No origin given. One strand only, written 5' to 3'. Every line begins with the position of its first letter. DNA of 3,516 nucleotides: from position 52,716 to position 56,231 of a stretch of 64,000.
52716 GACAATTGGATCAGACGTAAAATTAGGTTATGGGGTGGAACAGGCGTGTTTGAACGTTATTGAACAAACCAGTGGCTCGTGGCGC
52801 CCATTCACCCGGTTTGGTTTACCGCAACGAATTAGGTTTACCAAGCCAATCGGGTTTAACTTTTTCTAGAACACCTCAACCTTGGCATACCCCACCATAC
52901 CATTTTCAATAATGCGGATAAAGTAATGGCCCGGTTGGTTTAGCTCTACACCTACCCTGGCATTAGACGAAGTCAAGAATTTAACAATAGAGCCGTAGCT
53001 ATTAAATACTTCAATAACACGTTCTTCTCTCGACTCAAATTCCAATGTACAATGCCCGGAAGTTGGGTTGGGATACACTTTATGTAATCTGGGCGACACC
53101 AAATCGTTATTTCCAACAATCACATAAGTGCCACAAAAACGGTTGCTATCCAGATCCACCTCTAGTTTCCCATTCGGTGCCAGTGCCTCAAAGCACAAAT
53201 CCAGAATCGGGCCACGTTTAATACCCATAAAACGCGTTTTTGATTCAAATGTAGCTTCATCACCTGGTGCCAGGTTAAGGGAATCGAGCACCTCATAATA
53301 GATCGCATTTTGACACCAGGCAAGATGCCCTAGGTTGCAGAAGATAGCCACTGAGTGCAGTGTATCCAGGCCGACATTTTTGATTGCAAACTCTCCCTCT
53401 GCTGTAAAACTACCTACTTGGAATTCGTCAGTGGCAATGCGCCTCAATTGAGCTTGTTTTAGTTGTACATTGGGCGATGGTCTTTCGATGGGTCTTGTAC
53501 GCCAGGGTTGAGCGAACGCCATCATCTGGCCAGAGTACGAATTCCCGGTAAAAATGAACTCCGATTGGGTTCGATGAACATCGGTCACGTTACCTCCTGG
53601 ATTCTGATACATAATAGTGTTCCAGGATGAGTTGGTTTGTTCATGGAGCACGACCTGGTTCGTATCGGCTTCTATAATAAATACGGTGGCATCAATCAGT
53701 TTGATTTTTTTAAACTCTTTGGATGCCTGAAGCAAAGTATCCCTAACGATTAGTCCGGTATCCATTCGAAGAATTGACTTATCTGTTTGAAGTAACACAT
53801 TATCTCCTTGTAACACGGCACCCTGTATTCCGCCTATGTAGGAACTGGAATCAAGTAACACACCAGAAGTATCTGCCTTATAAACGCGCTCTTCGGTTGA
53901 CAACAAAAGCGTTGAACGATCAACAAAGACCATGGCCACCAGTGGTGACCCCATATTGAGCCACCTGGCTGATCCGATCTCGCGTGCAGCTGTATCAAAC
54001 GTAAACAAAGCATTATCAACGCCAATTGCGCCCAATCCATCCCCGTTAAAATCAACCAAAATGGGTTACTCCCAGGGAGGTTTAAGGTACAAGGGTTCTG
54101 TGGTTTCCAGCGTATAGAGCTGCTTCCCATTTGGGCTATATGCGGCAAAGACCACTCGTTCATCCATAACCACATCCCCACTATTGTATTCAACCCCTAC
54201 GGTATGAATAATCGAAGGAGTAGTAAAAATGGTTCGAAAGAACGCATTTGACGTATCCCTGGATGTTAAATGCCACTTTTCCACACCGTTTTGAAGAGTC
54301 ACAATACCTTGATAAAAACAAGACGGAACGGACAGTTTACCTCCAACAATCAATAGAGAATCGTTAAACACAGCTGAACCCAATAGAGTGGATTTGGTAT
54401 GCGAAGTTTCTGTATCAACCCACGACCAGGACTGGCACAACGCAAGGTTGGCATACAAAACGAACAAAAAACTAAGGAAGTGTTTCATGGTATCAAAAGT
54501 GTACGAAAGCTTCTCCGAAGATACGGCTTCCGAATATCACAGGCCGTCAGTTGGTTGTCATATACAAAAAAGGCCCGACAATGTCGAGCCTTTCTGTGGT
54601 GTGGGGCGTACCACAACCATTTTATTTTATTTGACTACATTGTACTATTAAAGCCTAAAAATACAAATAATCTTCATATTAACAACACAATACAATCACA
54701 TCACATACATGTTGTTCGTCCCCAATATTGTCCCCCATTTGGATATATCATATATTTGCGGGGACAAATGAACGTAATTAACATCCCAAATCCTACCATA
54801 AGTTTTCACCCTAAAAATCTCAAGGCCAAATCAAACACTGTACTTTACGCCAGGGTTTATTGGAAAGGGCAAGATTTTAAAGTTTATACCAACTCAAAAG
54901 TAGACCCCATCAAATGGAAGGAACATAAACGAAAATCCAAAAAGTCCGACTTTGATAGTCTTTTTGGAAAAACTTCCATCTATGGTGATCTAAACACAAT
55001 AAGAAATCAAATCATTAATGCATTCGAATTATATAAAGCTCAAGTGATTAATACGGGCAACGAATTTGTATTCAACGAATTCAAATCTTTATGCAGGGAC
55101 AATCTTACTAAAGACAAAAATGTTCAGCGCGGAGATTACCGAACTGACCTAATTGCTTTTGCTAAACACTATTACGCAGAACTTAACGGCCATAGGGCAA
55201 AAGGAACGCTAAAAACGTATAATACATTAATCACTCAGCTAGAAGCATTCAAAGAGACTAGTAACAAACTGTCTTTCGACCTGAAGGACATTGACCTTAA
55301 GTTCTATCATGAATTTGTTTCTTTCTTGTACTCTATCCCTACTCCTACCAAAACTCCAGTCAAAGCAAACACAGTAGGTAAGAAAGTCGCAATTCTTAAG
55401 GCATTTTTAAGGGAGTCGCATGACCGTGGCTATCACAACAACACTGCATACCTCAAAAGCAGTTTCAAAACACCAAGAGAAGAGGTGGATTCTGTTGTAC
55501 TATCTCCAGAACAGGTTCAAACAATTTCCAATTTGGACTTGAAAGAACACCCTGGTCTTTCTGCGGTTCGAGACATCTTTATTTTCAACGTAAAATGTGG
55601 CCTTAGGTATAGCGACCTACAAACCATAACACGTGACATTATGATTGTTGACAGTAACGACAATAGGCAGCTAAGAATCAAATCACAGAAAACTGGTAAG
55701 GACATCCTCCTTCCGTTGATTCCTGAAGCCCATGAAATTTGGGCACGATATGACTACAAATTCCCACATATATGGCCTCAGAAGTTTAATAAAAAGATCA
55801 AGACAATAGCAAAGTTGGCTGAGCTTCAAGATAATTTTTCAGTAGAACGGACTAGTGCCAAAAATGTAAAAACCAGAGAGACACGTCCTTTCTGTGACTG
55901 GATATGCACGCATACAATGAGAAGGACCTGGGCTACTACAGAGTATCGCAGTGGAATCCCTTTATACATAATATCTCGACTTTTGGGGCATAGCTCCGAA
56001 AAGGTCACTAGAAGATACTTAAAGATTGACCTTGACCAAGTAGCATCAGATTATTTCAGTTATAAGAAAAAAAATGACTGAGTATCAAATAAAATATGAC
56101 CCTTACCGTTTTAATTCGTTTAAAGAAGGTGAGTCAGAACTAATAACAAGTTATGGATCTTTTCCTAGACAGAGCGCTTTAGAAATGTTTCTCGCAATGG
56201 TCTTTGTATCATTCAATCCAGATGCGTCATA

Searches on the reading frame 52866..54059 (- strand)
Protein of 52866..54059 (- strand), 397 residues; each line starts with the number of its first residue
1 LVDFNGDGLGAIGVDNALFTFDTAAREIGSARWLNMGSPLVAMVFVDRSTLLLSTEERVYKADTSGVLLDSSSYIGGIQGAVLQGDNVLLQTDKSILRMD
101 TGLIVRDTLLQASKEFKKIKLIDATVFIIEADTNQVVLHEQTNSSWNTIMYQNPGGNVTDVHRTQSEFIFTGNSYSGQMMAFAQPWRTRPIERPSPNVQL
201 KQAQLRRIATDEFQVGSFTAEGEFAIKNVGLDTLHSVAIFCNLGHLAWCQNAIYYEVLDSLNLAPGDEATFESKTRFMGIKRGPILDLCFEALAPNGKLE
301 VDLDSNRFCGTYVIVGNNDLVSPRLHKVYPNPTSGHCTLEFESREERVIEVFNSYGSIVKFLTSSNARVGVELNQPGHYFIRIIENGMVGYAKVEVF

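Call 62: search_protein_families(library=pfam, proteins=[window:52866-54059:-], max_evalue=0.00001)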
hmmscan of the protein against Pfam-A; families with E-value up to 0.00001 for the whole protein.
window:52866-54059:- (397 aa): 1 family
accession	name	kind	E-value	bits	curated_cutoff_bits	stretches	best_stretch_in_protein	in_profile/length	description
PF18962.6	Por_Secre_tail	-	3.5e-07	30.9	27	1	328-387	1-66/75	Secretion system C-terminal sorting domain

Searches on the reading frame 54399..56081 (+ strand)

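Call 62: search_protein_families(library=pfam, proteins=[window:54399-56081:+], max_evalue=0.00001)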
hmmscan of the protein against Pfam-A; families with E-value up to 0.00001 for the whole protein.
window:54399-56081:+ (560 aa): 2 families
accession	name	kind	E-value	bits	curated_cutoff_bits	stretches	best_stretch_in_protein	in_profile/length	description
PF13102.12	Phage_int_SAM_5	-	5.2e-12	46.4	22.3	1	250-352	1-94/98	Phage integrase SAM-like domain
PF00589.27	Phage_integrase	-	1.7e-10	41.4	27.1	1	368-543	3-168/172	Phage integrase family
